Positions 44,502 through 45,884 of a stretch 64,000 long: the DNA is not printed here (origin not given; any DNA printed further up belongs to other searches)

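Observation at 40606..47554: Seven-gene accessory operon (HTH, BtrH-like, ACP, sulfotransferase, B12-radical SAM, 129-aa unknown, TonB-type OMP) attached to an aryl-polyene cluster: candidate undescribed tailoring/export system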

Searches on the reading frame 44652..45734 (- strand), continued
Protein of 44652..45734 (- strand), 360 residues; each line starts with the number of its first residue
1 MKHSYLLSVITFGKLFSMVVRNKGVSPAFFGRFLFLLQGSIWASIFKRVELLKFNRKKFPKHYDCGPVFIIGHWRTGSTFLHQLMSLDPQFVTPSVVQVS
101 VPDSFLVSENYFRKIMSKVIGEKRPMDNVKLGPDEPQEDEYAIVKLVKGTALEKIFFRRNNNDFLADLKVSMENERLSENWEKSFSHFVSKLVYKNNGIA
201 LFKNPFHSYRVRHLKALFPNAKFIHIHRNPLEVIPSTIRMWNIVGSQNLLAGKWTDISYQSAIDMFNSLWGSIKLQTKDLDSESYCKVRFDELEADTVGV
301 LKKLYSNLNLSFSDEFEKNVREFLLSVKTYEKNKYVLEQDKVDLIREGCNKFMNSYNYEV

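Call 31: search_protein_families(library=pfam, proteins=[L046:5859-6971:+, L046:6994-8181:+, L046:11179-11952:+, L046:11971-13293:+, L046:3-1493:+, L052:4046-5854:+, L034:12819-13121:+, L034:13137-13505:+, L034:13505-14395:+, L029:6096-6866:+], max_evalue=0.001)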
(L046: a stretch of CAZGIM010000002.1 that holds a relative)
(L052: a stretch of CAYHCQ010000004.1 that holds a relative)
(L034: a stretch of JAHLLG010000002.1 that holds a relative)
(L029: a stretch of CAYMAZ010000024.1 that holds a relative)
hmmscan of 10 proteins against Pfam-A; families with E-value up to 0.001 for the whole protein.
L046:5859-6971:+ (370 aa): 2 families
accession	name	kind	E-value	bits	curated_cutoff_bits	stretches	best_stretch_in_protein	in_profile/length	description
PF00891.24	Methyltransf_2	-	4.6e-44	150.7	22.3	1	145-350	3-209/210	O-methyltransferase domain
PF08100.18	Dimerisation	-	1e-12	48.1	25.6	1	44-121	9-91/93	O-methyltransferase dimerisation domain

L046:6994-8181:+ (395 aa): 2 families
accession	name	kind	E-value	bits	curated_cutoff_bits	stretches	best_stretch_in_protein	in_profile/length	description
PF12698.13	ABC2_membrane_3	-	4.1e-25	89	31.6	1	22-388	4-346/347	ABC-2 family transporter protein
PF01061.29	ABC2_membrane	-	3.9e-22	79.3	26.9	1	194-358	48-208/211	ABC-2 type transporter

L046:11179-11952:+ (257 aa): 0 families

L046:11971-13293:+ (440 aa): 1 family
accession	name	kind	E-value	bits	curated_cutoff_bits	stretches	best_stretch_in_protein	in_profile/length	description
PF00501.34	AMP-binding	-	1.5e-12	47.5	29.9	1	79-291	158-376/384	AMP-binding enzyme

L046:3-1493:+ (496 aa): 1 family
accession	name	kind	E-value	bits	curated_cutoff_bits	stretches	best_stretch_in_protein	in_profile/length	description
PF03417.21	AAT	-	8.4e-17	62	23.2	1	130-280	4-150/225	Acyl-coenzyme A:6-aminopenicillanic acid acyl-transferase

L052:4046-5854:+ (602 aa): 0 families

L034:12819-13121:+ (100 aa): 1 family
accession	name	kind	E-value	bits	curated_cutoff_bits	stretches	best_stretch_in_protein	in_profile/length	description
PF00550.31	PP-binding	-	1.3e-08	35.4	20.8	1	16-68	3-54/67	Phosphopantetheine attachment site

L034:13137-13505:+ (122 aa): 1 family
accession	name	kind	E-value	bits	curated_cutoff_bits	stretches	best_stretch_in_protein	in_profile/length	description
PF01648.25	ACPS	-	8e-11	42.4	25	1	4-86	1-87/111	4'-phosphopantetheinyl transferase superfamily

L034:13505-14395:+ (296 aa): 1 family
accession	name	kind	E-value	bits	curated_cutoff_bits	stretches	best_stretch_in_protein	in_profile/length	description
PF00698.26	Acyl_transf_1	-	9.4e-09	35.6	32.7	1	70-228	71-222/319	Acyl transferase domain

L029:6096-6866:+ (256 aa): 3 families
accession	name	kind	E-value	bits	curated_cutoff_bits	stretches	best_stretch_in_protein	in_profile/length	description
PF00005.33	ABC_tran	-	9e-31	107.7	25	1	28-171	1-136/137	ABC transporter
PF13304.12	AAA_21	-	6.1e-07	30.2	27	0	42-58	3-19/304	AAA domain, putative AbiEii toxin, Type IV TA system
PF13476.12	AAA_23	-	0.00084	20.5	27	0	40-59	21-40/201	AAA domain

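Call 32: search_protein_families(library=ncbifam, proteins=[L029:2079-3095:-, L029:3092-3493:-, L029:556-1743:-, L046:11179-11952:+, L052:4046-5854:+, L046:14083-15717:-, L046:15804-16391:+, L046:16559-18469:+, L046:11971-13293:+, L046:8706-9710:+], max_evalue=0.000001)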
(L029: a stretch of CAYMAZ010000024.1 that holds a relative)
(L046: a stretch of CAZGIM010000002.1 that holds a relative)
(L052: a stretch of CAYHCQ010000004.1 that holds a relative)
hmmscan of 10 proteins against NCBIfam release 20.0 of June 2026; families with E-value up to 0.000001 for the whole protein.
L029:2079-3095:- (338 aa): 1 family
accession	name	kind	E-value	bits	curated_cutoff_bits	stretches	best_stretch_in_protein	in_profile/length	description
NF053550.1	DarH_acyl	equivalog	3e-135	450.5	300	1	4-331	1-324/325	BtrH-related acyltransferase DarH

L029:3092-3493:- (133 aa): 2 families
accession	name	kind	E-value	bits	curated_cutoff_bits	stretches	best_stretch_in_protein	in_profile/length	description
NF053545.1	flexirubin_DarG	equivalog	2.5e-50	169.9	170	1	1-128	1-129/129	flexirubin biosynthesis protein DarG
NF053536.1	DarG_fam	subfamily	2.6e-49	166.7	70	1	1-128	1-128/131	DarG family dialkylresorcinol biosynthesis protein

L029:556-1743:- (395 aa): 21 families
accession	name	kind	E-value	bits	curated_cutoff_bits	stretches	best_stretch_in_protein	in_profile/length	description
NF006618.0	PRK09185.1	subfamily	8.6e-85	285.1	407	1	1-394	2-392/394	beta-ketoacyl-ACP synthase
TIGR03150.1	fabF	equivalog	1.9e-79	267.3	493.75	1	2-392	1-406/407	beta-ketoacyl-ACP synthase II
NF005589.0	PRK07314.1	subfamily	6.3e-78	262.3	387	1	1-394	3-411/413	beta-ketoacyl-ACP synthase II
NF004970.0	PRK06333.1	subfamily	9e-72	242.2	525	1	1-394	3-421/424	beta-ketoacyl-ACP synthase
NF005076.0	PRK06501.1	equivalog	2.7e-61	207.8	629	1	4-394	13-422/425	beta-ketoacyl-ACP synthase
NF005935.0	PRK07967.1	equivalog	3.6e-60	203.9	630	1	1-394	1-403/406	beta-ketoacyl-ACP synthase I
NF005490.0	PRK07103.1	equivalog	1.5e-58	198.9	445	1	1-394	3-412/414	polyketide beta-ketoacyl:acyl carrier protein synthase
NF058662.1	cispenta_AmcF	equivalog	2.3e-58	198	325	1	4-393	2-368/369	cispentacin biosynthesis acyltransferase subunit AmcF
NF004618.0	PRK05952.1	equivalog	2.6e-58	197.8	455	1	3-394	3-382/384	beta-ketoacyl-ACP synthase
NF006274.0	PRK08439.1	equivalog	8e-57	192.8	621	1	1-394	1-405/406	beta-ketoacyl-ACP synthase II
NF006587.0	PRK09116.1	equivalog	3.1e-55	187.6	470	1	1-393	1-405/408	beta-ketoacyl-ACP synthase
NF006434.0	PRK08722.1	equivalog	3.4e-46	157.9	759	1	2-394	4-413/414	beta-ketoacyl-ACP synthase II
NF005916.1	PRK07910.1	equivalog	2.3e-40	138.8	560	1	3-393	13-416/418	KasA/KasB family beta-ketoacyl-ACP synthase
NF045894.1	PKS_plus_SDR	equivalog_domain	6.7e-27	93.5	1740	1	84-358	100-380/1515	type I polyketide synthase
NF040607.1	mycolic_Pks13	equivalog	1.5e-21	75.6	2100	1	147-358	257-479/1680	polyketide synthase Pks13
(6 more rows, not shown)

L046:11179-11952:+ (257 aa): 0 families

L052:4046-5854:+ (602 aa): 0 families

L046:14083-15717:- (544 aa): 13 families
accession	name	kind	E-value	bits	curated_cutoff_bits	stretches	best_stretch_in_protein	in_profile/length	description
TIGR01224.1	hutI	equivalog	2.8e-11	42.8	298.15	0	479-518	314-353/377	imidazolonepropionase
NF006056.0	PRK08204.1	subfamily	8.4e-11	41.3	391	0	458-522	321-385/449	hypothetical protein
NF006679.0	PRK09228.1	subfamily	6.7e-10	38.3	351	0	45-92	31-79/433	guanine deaminase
NF006560.0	PRK09061.1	subfamily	2.7e-09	35.9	340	0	14-91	14-86/517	amidohydrolase family protein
TIGR02967.1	guan_deamin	equivalog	3e-08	33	375.4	0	45-92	6-54/401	guanine deaminase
NF006549.0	PRK09045.1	equivalog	5.6e-08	31.8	540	0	24-91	6-75/444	TRZ/ATZ family hydrolase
NF051886.1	XaaProDiPepCaul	equivalog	6.3e-08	32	500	0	46-113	19-85/398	Xaa-Pro dipeptidase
NF006689.0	PRK09237.1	equivalog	1.1e-07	30.8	371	0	26-96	3-70/383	amidohydrolase/deacetylase family metallohydrolase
NF004839.0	PRK06189.1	equivalog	1.6e-07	30.3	631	0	26-92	3-63/451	allantoinase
NF005540.0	PRK07203.1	equivalog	2.1e-07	30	444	0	28-96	2-73/444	putative aminohydrolase SsnA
TIGR03178.1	allantoinase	equivalog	4.5e-07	29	357.85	0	29-92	3-60/441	allantoinase AllB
TIGR03314.1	Se_ssnA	subfamily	5.3e-07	28.8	455.5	0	28-94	1-69/441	putative selenium metabolism protein SsnA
TIGR01975.1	isoAsp_dipep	equivalog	8.5e-07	28.5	331.25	0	31-94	5-67/389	beta-aspartyl-peptidase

L046:15804-16391:+ (195 aa): 0 families

L046:16559-18469:+ (636 aa): 8 families
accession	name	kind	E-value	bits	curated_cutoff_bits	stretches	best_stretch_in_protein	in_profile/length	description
TIGR00585.2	mutl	equivalog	2.1e-147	492.3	180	1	25-562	1-553/555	DNA mismatch repair endonuclease MutL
NF000949.0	PRK00095.1-2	equivalog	8.4e-127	424.8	750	1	23-629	5-626/634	DNA mismatch repair endonuclease MutL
NF000950.0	PRK00095.1-3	equivalog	7.4e-122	407.9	756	2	25-357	4-336/641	DNA mismatch repair endonuclease MutL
NF000953.0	PRK00095.2-4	equivalog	1.7e-119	400.4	693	1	25-607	3-582/611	DNA mismatch repair endonuclease MutL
NF000952.0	PRK00095.2-2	subfamily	1.4e-106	357.4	840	2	25-347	3-328/623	DNA mismatch repair endonuclease MutL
NF000948.0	PRK00095.1-1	equivalog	1.9e-97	327.7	701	1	25-347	3-330/625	DNA mismatch repair endonuclease MutL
NF000951.0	PRK00095.2-1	equivalog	3.3e-79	267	391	2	24-347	4-333/559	DNA mismatch repair endonuclease MutL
NF000954.0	PRK00095.2-5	equivalog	3.5e-72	243.6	937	1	23-348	5-330/588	DNA mismatch repair endonuclease MutL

L046:11971-13293:+ (440 aa): 7 families
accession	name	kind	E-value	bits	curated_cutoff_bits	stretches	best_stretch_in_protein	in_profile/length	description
NF053551.1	FlxY_rubin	equivalog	1.3e-215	716.1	520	1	9-432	1-424/424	flexirubin biosynthesis putative acyl-CoA ligase FlxY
NF041878.1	paak_haloarch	equivalog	1.5e-54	185.2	700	1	8-411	4-403/427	phenylacetate--CoA ligase PaaK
NF045666.1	DVU1553_fam_AMP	equivalog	4.4e-48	164.1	300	1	13-330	19-330/331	DVU_1553 family AMP-dependent CoA ligase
TIGR02155.1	PA_CoA_ligase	equivalog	1.4e-46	158.9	646.3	1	10-383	1-369/422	phenylacetate--CoA ligase PaaK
TIGR03335.1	F390_ftsA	equivalog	1.6e-30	106.2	458.7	1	6-396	3-398/445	coenzyme F390 synthetase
NF041217.1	BagE_FevW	exception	1.4e-11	44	800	1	14-333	10-313/424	bagremycin/ferroverdin synthetase BagE/FevW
TIGR02304.1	aden_form_hyp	equivalog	3.6e-09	36.1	251.9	1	171-392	182-387/430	F390 synthetase-related protein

L046:8706-9710:+ (334 aa): 1 family
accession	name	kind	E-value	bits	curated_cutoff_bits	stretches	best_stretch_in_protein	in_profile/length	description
NF053550.1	DarH_acyl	equivalog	3.3e-94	315.7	300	1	6-330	2-324/325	BtrH-related acyltransferase DarH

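Call 36: search_solved_structures(query=window:44652-45734:-, max_evalue=0.01)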
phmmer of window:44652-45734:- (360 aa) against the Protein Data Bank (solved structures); distinct sequences matched with E-value up to 0.01: 4.
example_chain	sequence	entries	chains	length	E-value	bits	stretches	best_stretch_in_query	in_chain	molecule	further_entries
2zq5_A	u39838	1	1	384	2.2e-08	36.8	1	201-318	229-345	Putative uncharacterized protein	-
2z6v_A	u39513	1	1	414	2.4e-05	26.8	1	67-325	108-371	Putative uncharacterized protein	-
4gbm_A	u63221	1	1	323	0.004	19.5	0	202-316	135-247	CurM Sulfotransferase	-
4gox_A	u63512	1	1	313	0.0096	18.3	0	210-312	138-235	Polyketide synthase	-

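Call 39: search_protein_families(library=pfam, proteins=[L020:930-2000:+, L006:6092-7762:-, L030:9977-10543:-, L030:10530-11324:-, L009:15189-16073:-, L009:18382-19359:-, L034:1712-3070:-, L034:16196-17536:-, L009:6751-8232:-, L011:16965-19043:+], max_evalue=0.001)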
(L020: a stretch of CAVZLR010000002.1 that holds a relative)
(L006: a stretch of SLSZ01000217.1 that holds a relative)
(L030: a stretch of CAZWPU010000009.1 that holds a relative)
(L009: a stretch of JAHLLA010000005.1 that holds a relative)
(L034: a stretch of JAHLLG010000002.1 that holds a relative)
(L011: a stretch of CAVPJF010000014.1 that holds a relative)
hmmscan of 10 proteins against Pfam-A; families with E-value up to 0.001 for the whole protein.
L020:930-2000:+ (356 aa): 2 families
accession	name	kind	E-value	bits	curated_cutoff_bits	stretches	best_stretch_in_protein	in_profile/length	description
PF02737.24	3HCDH_N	-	2e-37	129.3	22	1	9-183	2-176/180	3-hydroxyacyl-CoA dehydrogenase, NAD binding domain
PF00725.27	3HCDH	-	1.4e-13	51.6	22.1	1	190-286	2-97/97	3-hydroxyacyl-CoA dehydrogenase, C-terminal domain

L006:6092-7762:- (556 aa): 8 families
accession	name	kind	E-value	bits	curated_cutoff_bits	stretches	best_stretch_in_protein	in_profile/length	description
PF13450.12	NAD_binding_8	-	7.6e-14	52.2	21.9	1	13-69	1-57/68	NAD(P)-binding Rossmann-like domain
PF01593.30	Amino_oxidase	-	1.2e-12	48.3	19.8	1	18-510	1-439/443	Flavin containing amine oxidoreductase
PF01946.23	Thi4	-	2.8e-07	30.5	26.2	1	9-45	18-55/235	Thi4 family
PF01266.30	DAO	-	3.2e-07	30.7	27.9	1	10-44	1-35/353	FAD dependent oxidoreductase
PF12831.13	FAD_oxidored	-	5.2e-06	26.5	27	0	10-47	1-38/416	FAD dependent oxidoreductase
PF00890.30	FAD_binding_2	-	2.7e-05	24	20.4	1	10-45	1-36/414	FAD binding domain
PF01494.25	FAD_binding_3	-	0.00013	21.8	22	1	9-39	2-32/349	FAD binding domain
PF03486.20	HI0933_like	-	0.00052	20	50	0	10-44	2-36/244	HI0933-like protein Rossmann domain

L030:9977-10543:- (188 aa): 1 family
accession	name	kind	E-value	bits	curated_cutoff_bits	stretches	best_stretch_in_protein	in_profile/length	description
PF01613.24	Flavin_Reduct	-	1.2e-29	103.9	27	1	13-174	4-152/153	Flavin reductase like domain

L030:10530-11324:- (264 aa): 1 family
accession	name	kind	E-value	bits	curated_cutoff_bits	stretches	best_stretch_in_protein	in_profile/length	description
PF00075.30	RNase_H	-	1.7e-27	96.7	25.8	1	121-254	6-138/141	RNase H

L009:15189-16073:- (294 aa): 1 family
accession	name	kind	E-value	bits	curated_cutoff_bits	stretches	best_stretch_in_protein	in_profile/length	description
PF14054.11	DUF4249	-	1.3e-23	84.4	28.5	1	39-284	3-265/269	Domain of unknown function (DUF4249)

L009:18382-19359:- (325 aa): 2 families
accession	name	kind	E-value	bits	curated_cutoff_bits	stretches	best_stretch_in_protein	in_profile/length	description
PF22000.2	DUF6929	-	2.3e-69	234.2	27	1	36-319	2-286/286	Family of unknown function (DUF6929)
PF21851.2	DUF6910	-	2e-43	149.2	27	1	89-310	4-225/225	Family of unknown function (DUF6910)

L034:1712-3070:- (452 aa): 2 families
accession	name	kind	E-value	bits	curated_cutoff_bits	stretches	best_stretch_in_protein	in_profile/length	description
PF04055.27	Radical_SAM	-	1.4e-19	71.3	29.5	1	198-356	4-164/166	Radical SAM superfamily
PF02310.24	B12-binding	-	3.4e-11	43.5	32.1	1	18-138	10-120/121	B12 binding domain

L034:16196-17536:- (446 aa): 2 families
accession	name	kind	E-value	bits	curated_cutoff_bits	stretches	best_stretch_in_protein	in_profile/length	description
PF04055.27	Radical_SAM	-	5.2e-14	53.2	29.5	1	219-372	4-162/166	Radical SAM superfamily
PF02310.24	B12-binding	-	8.9e-12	45.3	32.1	1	32-148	10-120/121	B12 binding domain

L009:6751-8232:- (493 aa): 2 families
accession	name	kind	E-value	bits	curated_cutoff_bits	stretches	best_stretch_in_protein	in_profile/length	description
PF04055.27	Radical_SAM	-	3e-17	63.7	29.5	1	266-421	4-164/166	Radical SAM superfamily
PF02310.24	B12-binding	-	4.7e-14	52.7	32.1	1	80-188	10-113/121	B12 binding domain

L011:16965-19043:+ (692 aa): 10 families
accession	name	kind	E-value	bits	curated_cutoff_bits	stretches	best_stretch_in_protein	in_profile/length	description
PF00326.27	Peptidase_S9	-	1.1e-51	175.8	22.6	1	481-692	2-211/213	Prolyl oligopeptidase family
PF07676.18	PD40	-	4.3e-19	68.4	20.9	1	341-362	15-37/38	WD40-like Beta Propeller Repeat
PF25174.1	Beta-prop_THOC3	-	8.5e-11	41.8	305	1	258-366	63-160/272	THOC3 beta-propeller domain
PF00561.26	Abhydrolase_1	-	7.8e-07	29.4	25.8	1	463-597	1-122/245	alpha/beta hydrolase fold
PF00930.27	DPPIV_N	-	1.1e-06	28.1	22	0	274-395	224-347/354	Dipeptidyl peptidase IV (DPP IV) N-terminal region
PF23414.1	Beta-prop_EML_2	-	7.7e-06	25.9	90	0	258-367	14-113/266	Echinoderm microtubule-associated protein second beta-propeller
PF01738.24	DLH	-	2.5e-05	24.4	21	1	510-673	65-191/217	Dienelactone hydrolase family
PF00756.26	Esterase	-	2.7e-05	24.5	22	1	447-613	8-160/251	Putative esterase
PF20434.5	BD-FAE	-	3.2e-05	24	26.8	0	534-645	80-209/215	BD-FAE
PF02129.25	Peptidase_S15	-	0.00072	19.8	23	0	442-587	1-140/262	X-Pro dipeptidyl-peptidase (S15 family)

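Call 67: search_protein_families(library=pfam, proteins=[L046:11179-11952:+, L052:4046-5854:+], max_evalue=5)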
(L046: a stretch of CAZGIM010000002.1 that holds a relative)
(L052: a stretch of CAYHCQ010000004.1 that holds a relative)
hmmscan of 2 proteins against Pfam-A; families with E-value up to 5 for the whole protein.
L046:11179-11952:+ (257 aa): 0 families

L052:4046-5854:+ (602 aa): 4 families
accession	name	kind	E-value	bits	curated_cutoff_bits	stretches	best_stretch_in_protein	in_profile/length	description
PF17082.10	Spc29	-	0.0011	19.3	31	1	473-534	86-144/245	Spindle Pole Component 29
PF17922.6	TetR_C_17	-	0.35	11.6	26.1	1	520-570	2-51/100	Tetracyclin repressor-like, C-terminal domain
PF12732.12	YtxH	-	0.54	11.2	37.5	1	59-102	28-66/71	YtxH-like protein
PF18517.6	LZ3wCH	-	2.2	8.8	26.1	1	123-142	21-38/55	Leucine zipper with capping helix domain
